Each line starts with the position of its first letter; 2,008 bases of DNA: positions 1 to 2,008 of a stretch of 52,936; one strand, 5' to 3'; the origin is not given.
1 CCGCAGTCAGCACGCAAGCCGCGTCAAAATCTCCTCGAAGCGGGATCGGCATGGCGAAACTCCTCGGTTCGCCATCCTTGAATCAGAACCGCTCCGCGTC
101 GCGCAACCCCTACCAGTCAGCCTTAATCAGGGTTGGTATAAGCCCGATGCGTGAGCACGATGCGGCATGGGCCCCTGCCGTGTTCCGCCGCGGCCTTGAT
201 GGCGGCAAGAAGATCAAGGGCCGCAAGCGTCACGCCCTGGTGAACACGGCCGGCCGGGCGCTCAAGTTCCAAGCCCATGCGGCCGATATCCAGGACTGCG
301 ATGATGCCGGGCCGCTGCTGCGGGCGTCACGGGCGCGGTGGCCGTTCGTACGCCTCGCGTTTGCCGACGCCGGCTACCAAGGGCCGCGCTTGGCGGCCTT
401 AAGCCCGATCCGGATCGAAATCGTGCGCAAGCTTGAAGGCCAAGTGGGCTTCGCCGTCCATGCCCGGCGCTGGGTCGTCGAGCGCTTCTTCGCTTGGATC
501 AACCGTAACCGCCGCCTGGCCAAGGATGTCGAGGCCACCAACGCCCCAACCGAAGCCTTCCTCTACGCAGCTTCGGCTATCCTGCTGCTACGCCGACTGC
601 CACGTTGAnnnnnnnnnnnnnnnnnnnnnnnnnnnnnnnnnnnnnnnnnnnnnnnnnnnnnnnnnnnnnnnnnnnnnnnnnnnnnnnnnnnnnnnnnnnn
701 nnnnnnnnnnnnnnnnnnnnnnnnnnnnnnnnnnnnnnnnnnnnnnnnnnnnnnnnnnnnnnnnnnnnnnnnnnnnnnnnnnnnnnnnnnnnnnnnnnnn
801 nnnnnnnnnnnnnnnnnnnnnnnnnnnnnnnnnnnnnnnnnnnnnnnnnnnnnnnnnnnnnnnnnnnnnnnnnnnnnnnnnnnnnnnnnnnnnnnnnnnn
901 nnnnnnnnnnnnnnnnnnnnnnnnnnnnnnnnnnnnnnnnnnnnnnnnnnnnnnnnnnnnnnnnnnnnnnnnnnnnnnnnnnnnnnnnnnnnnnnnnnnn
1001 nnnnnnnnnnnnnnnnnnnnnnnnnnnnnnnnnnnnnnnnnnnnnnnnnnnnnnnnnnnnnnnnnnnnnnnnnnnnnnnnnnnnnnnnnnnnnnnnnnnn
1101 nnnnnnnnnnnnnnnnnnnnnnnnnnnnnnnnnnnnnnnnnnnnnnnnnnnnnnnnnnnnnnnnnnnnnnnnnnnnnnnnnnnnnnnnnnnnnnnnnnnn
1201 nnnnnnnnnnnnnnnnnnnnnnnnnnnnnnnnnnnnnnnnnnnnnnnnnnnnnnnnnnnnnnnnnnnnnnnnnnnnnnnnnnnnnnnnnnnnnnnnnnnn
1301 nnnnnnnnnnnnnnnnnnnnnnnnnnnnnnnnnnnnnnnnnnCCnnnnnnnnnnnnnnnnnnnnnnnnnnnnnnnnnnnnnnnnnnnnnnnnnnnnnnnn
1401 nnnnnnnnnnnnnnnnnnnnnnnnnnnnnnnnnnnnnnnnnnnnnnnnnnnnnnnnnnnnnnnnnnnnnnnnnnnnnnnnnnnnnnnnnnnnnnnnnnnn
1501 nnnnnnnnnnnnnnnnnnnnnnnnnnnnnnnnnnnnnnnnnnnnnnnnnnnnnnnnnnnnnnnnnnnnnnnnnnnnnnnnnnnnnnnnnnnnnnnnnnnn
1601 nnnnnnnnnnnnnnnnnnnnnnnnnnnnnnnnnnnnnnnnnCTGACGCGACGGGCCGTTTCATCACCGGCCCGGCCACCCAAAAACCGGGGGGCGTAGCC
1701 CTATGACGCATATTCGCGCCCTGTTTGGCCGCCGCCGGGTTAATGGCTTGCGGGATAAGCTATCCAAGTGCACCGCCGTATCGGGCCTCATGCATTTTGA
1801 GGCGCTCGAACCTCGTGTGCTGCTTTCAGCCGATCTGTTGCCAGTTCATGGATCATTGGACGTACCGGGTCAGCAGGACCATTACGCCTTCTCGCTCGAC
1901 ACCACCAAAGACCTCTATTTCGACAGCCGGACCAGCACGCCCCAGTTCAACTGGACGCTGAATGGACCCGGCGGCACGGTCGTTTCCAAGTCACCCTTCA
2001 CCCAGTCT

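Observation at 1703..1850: N-terminal leader with a basic stretch and LEPRVLL but no Sec/Tat-type signal; possible recognition or cleavage site for the neighbouring PqqD/S2P protein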

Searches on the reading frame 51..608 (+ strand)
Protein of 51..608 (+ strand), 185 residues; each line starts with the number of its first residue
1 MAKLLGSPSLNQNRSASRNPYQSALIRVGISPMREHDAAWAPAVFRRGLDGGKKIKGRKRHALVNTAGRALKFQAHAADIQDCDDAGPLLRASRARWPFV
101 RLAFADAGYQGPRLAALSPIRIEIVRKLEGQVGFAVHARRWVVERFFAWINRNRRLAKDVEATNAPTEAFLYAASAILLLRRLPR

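Call 4: search_protein_families(library=ncbifam, proteins=[window:51-608:+], max_evalue=0.01)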
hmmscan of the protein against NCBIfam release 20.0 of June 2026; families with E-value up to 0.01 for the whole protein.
window:51-608:+ (185 aa): 1 family
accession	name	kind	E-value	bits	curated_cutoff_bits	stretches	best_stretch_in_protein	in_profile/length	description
NF033580.1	transpos_IS5_3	equivalog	3.4e-26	92.3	110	1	47-180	114-258/258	IS5 family transposase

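Call 5: search_protein_families(library=pfam, proteins=[window:51-608:+], max_evalue=0.01)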
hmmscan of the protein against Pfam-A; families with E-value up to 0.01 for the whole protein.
window:51-608:+ (185 aa): 2 families
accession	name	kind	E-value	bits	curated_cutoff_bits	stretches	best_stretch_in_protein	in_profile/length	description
PF01609.27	DDE_Tnp_1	-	6.6e-18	65.6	23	1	46-179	24-200/200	Transposase DDE domain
PF13586.12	DDE_Tnp_1_2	-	1e-06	29.5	29.2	1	129-180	34-85/86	Transposase DDE domain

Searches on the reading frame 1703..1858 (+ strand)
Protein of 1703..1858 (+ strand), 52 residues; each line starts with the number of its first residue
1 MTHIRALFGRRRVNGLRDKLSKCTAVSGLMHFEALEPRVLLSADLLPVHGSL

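Call 48: find_homologous_proteins(query=A2, max_evalue=10)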
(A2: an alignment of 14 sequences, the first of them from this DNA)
Query A2 (14 sequences) (52 aa, profile of the alignment): 140 proteins with E <= 10 among 2316 candidates; the best 120 are listed.
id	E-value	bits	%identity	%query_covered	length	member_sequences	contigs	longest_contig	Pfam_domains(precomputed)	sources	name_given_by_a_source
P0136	1.7e-15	75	50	92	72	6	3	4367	-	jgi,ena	jgi:hypothetical protein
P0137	5.1e-12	63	58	69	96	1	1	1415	-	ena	-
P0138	1.6e-10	59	45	81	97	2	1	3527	-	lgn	-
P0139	5.9e-10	57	55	63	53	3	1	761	-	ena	-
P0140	6.7e-10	57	63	52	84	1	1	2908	-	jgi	jgi:hypothetical protein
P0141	2.3e-9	55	33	90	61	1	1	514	-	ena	-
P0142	1.1e-6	46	56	62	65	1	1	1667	-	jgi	jgi:hypothetical protein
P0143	2.2e-6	45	88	33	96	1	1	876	-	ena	-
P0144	4.3e-6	44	81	31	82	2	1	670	-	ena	-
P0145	5.4e-6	44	88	31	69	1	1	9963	-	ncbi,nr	ncbi:MAG: LEPR-XLL domain-containing protein, partial [Deltaproteobacteria bacterium]|nr:LEPR-XLL do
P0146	1.2e-5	43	42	69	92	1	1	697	-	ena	-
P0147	2.7e-5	42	86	27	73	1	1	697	-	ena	-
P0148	2.9e-5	42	81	31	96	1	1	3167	-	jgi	jgi:hypothetical protein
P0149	4.0e-5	41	67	40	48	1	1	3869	-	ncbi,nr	ncbi:MAG: LEPR-XLL domain-containing protein, partial [Betaproteobacteria bacterium]|nr:LEPR-XLL dom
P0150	1.2e-4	40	82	33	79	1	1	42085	-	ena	-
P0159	7.1e-4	37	73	42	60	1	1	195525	-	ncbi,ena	-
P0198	2.6e-2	32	63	46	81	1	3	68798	-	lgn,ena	-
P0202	4.5e-2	32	75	31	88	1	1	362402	-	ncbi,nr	ncbi:MAG: LEPR-XLL domain-containing protein, partial [Alphaproteobacteria bacterium]|nr:LEPR-XLL do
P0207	6.4e-2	31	71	27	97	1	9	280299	-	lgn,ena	-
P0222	1.8e-1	30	60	52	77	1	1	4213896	-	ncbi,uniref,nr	ncbi:LEPR-XLL domain-containing protein [sulfur-oxidizing endosymbiont of Gigantopelta aegis]|uniref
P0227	2.1e-1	29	50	35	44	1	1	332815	PF07595.18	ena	-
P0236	3.2e-1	29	85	25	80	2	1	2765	PF07595.18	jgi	jgi:hypothetical protein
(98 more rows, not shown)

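Call 50: find_encoding_contigs(protein=P0222, flank=10000, max_places=1)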
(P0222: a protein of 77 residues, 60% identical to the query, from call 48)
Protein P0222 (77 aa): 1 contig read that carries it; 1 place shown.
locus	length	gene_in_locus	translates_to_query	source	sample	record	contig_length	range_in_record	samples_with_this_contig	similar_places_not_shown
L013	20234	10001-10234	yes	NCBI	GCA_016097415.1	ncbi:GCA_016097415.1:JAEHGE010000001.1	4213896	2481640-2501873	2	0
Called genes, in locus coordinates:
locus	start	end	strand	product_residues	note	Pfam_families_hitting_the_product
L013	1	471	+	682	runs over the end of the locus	PF03030:H_PPase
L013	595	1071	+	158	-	PF00037:Fer4 (faint), PF12838:Fer4_7, PF13187:Fer4_9 (weak), PF12139:APS-reductase_C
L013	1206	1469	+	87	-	-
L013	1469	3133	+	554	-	-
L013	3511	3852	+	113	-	PF00717:Peptidase_S24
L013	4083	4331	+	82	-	-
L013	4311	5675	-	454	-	PF00672:HAMP, PF13487:HD_5, PF01966:HD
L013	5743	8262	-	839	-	PF00343:Phosphorylase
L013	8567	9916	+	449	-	PF02321:OEP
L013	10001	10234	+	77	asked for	-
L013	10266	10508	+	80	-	PF01527:HTH_Tnp_1, PF13542:HTH_Tnp_ISL3 (weak)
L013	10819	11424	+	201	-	PF00665:rve, PF13683:rve_3, PF13333:rve_2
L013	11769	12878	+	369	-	PF14252:DUF4347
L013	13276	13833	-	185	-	-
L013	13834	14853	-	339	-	PF13503:DUF4123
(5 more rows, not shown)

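Call 51: find_encoding_contigs(protein=P0207, flank=10000, max_places=1)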
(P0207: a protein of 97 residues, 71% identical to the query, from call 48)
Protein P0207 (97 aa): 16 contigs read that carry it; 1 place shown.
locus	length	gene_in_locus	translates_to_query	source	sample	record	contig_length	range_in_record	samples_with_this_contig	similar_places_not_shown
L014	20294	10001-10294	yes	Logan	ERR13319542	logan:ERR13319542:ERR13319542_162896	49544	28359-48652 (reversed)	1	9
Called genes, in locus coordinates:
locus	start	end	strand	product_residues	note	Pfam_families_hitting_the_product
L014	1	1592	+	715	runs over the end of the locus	-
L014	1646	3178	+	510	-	-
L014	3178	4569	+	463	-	PF09134:Invasin_D3 (faint)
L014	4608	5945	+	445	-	PF02321:OEP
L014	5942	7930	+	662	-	PF07517:SecA_DEAD, PF01043:SecA_PP_bind, PF21090:P-loop_SecA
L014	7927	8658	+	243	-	PF25919:BSH_CusB (faint), PF25917:BSH_RND, PF25973:BSH_CzcB, PF25954:Beta-barrel_RND_2 (weak)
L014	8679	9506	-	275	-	-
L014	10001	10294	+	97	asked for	-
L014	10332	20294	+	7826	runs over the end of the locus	PF00353:HemolysinCabind (faint), PF05887:Trypan_PARP (weak)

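Call 52: find_encoding_contigs(protein=P0159, flank=10000, max_places=1)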
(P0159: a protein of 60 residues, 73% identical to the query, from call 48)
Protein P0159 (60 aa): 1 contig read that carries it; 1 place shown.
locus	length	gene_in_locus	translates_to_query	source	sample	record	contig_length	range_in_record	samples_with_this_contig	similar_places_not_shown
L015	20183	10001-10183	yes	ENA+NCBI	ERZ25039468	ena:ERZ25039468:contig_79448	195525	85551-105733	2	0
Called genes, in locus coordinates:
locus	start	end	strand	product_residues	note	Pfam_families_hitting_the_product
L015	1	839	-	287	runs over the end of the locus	PF00941:FAD_binding_5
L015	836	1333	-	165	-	PF00111:Fer2, PF01799:Fer2_2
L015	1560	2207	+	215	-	PF00440:TetR_N, PF16859:TetR_C_11 (weak), PF21597:TetR_C_43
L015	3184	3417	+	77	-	-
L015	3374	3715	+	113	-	PF05239:PRC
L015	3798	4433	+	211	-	PF13628:DUF4142, PF03713:DUF305 (weak)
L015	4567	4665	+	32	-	-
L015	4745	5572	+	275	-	PF02735:Ku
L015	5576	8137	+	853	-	PF13298:LigD_N, PF01068:DNA_ligase_A_M, PF04679:DNA_ligase_A_C, PF21686:LigD_Prim-Pol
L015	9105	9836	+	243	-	PF07277:SapC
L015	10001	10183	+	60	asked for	-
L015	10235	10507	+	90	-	-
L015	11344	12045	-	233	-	-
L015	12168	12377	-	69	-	-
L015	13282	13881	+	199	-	-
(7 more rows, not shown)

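Call 53: find_encoding_contigs(protein=P0227, flank=10000, max_places=1)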
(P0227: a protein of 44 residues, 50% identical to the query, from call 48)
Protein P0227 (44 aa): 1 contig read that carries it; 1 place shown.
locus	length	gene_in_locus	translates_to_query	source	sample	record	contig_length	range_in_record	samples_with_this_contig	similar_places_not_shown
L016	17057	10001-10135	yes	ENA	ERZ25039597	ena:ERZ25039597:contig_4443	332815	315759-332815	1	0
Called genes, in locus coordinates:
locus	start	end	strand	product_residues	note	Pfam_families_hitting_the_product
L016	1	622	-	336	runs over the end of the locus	PF03372:Exo_endo_phos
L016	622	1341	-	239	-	PF00857:Isochorismatase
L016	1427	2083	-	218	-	PF03473:MOSC, PF03475:YiiM_3-alpha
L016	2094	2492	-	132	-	PF01381:HTH_3, PF13443:HTH_26 (weak)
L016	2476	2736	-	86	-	-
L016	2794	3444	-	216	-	PF00400:WD40 (faint), PF23414:Beta-prop_EML_2 (weak), PF24814:WD40_Prp19, PF24817:WD40_WDHD1_1st (faint), PF25173:Beta-prop_WDR3_1st (weak), PF25174:Beta-prop_THOC3 (weak), PF23381:Beta-prop_IFT122_1st (weak)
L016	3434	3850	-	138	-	PF24814:WD40_Prp19 (faint), PF25174:Beta-prop_THOC3 (faint)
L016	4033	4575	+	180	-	PF01053:Cys_Met_Meta_PP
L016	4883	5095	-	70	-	-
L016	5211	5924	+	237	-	-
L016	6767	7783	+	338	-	PF12831:FAD_oxidored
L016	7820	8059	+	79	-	PF25275:Golvesin_C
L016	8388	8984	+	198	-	PF13507:GATase_5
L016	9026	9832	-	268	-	PF00106:adh_short, PF08659:KR, PF13561:adh_short_C2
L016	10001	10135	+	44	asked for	PF07595:Planc_extracel (weak)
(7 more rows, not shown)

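Call 54: find_encoding_contigs(protein=P0202, flank=10000, max_places=1)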
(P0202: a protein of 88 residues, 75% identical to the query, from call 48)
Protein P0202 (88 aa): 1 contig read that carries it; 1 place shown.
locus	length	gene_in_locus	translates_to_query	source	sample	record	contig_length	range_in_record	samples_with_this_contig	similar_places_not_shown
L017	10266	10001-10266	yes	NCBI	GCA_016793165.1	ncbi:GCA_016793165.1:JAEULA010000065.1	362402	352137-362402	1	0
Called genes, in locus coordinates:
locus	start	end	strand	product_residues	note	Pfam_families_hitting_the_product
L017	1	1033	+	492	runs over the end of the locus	PF01970:TctA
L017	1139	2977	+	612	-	PF00664:ABC_membrane, PF00005:ABC_tran, PF02463:SMC_N (faint)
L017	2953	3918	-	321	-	PF13379:NMT1_2 (faint), PF09084:NMT1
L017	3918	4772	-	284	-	PF00528:BPD_transp_1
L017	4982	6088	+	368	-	PF00850:Hist_deacetyl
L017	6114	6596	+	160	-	PF02643:DUF192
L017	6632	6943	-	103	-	-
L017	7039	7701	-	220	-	PF01596:Methyltransf_3, PF13578:Methyltransf_24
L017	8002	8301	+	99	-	PF04800:NDUS4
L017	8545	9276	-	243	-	PF25917:BSH_RND (weak), PF25919:BSH_CusB (faint), PF25973:BSH_CzcB, PF25984:BSH_YknX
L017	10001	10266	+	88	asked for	?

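Call 55: find_encoding_contigs(protein=P0198, flank=10000, max_places=1)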
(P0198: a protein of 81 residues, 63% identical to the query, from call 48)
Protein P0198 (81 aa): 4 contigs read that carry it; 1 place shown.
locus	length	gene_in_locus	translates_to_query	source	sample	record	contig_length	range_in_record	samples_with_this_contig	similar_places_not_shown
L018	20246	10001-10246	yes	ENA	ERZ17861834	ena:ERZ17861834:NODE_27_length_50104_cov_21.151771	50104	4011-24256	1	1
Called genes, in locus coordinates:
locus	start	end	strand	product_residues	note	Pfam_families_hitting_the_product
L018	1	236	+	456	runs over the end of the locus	PF01751:Toprim, PF01131:Topoisom_bac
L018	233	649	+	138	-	PF01396:Zn_ribbon_Top1 (weak)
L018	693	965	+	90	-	-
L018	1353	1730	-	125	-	PF01609:DDE_Tnp_1, PF13359:DDE_Tnp_4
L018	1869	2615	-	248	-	PF13276:HTH_21, PF00665:rve, PF13683:rve_3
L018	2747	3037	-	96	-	-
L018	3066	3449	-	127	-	PF13613:HTH_Tnp_4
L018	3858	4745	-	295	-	PF06114:Peptidase_M78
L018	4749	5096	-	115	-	PF13560:HTH_31, PF01381:HTH_3, PF12844:HTH_19, PF13443:HTH_26 (weak)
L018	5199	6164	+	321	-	PF18144:SMODS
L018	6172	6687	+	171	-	PF18138:bacHORMA_1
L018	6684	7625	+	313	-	PF00004:AAA, PF05729:NACHT (weak)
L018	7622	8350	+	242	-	PF20247:DUF6602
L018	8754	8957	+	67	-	-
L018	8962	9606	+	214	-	PF02661:Fic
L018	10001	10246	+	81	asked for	-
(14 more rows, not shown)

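Call 111: search_protein_representatives(alignment_id=A6)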
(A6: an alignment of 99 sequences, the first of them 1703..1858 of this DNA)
Query: 99 sequences, 90 profile positions. Proteins with E-value up to 0.001 (for the whole library): 2089; up to 1e-10: 8; up to 1e-30: 0. The best 150 are listed.
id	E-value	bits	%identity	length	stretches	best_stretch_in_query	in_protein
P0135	2.6e-13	66.2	-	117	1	4-82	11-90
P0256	5.4e-12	62.0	-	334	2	5-44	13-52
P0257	4.6e-11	59.0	-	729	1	5-86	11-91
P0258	4.9e-11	58.9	-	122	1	5-65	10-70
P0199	5.4e-11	58.8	-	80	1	2-73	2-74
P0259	5.9e-11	58.7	-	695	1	7-85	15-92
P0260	7.3e-11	58.4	-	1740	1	7-86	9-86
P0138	7.8e-11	58.3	-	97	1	6-80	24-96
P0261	1.3e-10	57.6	-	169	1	4-78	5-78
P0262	1.5e-10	57.4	-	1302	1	8-83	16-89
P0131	2.2e-10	56.8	-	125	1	4-87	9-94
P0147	2.9e-10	56.4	-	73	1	4-65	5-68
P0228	3.2e-10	56.3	-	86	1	16-89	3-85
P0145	3.4e-10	56.2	-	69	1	5-62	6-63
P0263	3.7e-10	56.1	-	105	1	9-65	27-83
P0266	2.1e-09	53.7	-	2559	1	6-68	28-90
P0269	5.0e-09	52.5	-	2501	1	6-82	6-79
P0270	5.7e-09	52.3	-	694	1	5-87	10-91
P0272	6.6e-09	52.1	-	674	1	8-84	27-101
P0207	7.1e-09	52.0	-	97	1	7-68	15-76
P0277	9.3e-09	51.6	-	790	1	5-63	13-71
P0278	1.2e-08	51.3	-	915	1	7-65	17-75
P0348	2.0e-07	47.3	-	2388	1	4-86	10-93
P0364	3.0e-07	46.8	-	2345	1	5-65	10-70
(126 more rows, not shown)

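Call 112: find_encoding_contigs(protein=P0266, flank=10000, max_places=1)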
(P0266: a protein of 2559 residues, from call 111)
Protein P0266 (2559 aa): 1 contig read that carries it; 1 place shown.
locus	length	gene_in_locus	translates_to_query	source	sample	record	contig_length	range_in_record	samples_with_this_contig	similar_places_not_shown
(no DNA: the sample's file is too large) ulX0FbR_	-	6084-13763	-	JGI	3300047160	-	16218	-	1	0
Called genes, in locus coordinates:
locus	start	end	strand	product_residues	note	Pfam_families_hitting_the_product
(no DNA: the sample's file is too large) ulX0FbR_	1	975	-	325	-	?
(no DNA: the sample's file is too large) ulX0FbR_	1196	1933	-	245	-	-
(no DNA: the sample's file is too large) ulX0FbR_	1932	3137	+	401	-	PF01494:FAD_binding_3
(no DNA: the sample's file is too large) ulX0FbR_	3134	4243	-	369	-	PF07883:Cupin_2 (faint)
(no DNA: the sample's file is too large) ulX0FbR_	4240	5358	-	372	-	PF07883:Cupin_2 (faint)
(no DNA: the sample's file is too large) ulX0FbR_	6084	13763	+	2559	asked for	PF07705:CARDB (weak), PF20148:DUF6531 (weak), PF05593:RHS_repeat (weak), PF25023:TEN_YD-shell, PF05593:RHS_repeat (weak), PF25023:TEN_YD-shell, PF05593:RHS_repeat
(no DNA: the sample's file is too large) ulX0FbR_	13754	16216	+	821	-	?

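Call 113: find_encoding_contigs(protein=P0269, flank=10000, max_places=1)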
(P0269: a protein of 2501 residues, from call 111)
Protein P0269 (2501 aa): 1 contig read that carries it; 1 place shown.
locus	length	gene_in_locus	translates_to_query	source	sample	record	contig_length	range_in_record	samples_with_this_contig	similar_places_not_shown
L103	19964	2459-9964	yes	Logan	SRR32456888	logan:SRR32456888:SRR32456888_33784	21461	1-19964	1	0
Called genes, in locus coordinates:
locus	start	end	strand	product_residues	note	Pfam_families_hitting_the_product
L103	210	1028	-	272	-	-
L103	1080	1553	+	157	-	PF12802:MarR_2 (weak)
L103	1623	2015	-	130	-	PF00126:HTH_1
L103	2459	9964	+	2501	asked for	PF07705:CARDB (faint), PF16116:DUF4832 (faint)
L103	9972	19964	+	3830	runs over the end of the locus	?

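Call 115: list_cluster_members(proteins=[P0260, P0262, P0348, P0364, P0257, P0259, P0270, P0272, P0277, P0278])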
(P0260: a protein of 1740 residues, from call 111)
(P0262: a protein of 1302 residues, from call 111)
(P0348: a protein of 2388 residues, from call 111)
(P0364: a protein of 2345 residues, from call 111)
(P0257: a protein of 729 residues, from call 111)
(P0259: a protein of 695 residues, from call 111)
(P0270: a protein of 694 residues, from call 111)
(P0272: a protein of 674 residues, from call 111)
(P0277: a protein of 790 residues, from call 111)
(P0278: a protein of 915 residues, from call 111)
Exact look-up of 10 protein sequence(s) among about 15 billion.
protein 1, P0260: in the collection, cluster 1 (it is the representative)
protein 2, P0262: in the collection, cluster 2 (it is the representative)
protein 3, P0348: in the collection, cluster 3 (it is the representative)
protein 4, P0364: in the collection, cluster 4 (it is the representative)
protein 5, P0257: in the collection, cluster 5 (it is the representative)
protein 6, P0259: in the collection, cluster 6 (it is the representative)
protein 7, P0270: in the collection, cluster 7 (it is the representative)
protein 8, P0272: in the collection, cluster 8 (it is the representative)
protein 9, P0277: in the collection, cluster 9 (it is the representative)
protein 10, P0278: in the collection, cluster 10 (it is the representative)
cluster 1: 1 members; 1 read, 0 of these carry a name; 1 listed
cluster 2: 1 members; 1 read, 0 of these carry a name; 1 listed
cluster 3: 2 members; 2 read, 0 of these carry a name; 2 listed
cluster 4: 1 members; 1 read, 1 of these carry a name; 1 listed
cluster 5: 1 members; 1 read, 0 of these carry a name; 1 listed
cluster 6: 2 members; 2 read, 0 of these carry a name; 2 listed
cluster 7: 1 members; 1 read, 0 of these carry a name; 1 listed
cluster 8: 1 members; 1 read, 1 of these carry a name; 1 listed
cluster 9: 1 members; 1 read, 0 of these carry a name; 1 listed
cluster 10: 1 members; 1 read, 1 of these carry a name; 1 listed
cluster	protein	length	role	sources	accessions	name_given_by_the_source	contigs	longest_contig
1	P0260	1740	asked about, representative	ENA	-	-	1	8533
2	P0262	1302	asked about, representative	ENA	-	-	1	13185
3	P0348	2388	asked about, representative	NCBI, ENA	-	-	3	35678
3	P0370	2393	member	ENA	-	-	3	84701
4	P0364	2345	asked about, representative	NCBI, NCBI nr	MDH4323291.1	MAG: DUF4347 domain-containing protein, partial [Betaproteobacteria bacterium] | DUF4347 domain-containing protein [Betaproteobacteria bacterium]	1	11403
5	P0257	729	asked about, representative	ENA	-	-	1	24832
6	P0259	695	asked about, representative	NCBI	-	-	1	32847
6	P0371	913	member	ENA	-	-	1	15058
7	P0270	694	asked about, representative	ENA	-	-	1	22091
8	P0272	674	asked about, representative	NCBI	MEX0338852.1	MAG: LamG-like jellyroll fold domain-containing protein, partial [Arenibacterium sp.]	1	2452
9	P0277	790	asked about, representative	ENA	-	-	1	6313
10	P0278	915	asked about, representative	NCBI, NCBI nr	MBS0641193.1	MAG: LEPR-XLL domain-containing protein, partial [Proteobacteria bacterium] | LEPR-XLL domain-containing protein [Pseudomonadota bacterium]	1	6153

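Call 116: find_encoding_contigs(protein=P0370, flank=10000, max_places=1)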
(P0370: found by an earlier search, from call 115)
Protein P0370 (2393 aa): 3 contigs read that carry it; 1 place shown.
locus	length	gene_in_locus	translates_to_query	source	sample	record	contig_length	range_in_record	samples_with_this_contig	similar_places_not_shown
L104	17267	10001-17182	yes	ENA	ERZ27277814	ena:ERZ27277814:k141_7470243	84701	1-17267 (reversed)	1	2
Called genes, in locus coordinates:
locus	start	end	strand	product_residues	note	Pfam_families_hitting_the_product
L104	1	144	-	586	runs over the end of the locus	PF00672:HAMP (weak)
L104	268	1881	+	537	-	PF00732:GMC_oxred_N, PF00890:FAD_binding_2 (faint), PF05834:Lycopene_cycl (faint), PF05199:GMC_oxred_C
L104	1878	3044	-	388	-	PF00465:Fe-ADH, PF25137:ADH_Fe_C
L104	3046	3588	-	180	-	-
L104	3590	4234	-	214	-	PF00881:Nitroreductase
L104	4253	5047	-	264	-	PF00106:adh_short, PF08659:KR, PF13561:adh_short_C2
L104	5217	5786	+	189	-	PF08712:Nfu_N, PF01106:NifU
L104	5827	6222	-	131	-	PF15919:HicB_lk_antitox, PF15970:HicB-like_2 (weak)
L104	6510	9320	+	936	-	PF13307:Helicase_C_2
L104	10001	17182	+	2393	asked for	PF04151:PPC (faint), PF13385:Laminin_G_3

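Call 117: find_encoding_contigs(protein=P0259, flank=10000, max_places=1)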
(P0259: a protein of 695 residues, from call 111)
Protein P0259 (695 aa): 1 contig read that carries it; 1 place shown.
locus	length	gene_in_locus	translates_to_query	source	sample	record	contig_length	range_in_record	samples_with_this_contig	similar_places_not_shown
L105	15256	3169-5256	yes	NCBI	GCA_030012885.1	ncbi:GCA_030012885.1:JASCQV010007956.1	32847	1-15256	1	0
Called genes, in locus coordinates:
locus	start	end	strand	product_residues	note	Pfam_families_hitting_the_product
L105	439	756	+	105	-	PF01527:HTH_Tnp_1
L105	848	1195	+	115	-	PF05717:TnpB_IS66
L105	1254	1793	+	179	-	-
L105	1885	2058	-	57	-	-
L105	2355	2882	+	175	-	PF03050:DDE_Tnp_IS66, PF13817:DDE_Tnp_IS66_C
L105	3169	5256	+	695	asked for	PF13385:Laminin_G_3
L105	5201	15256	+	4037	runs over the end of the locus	PF04151:PPC (faint), PF07495:Y_Y_Y (faint), PF13385:Laminin_G_3, PF16116:DUF4832 (faint), PF07705:CARDB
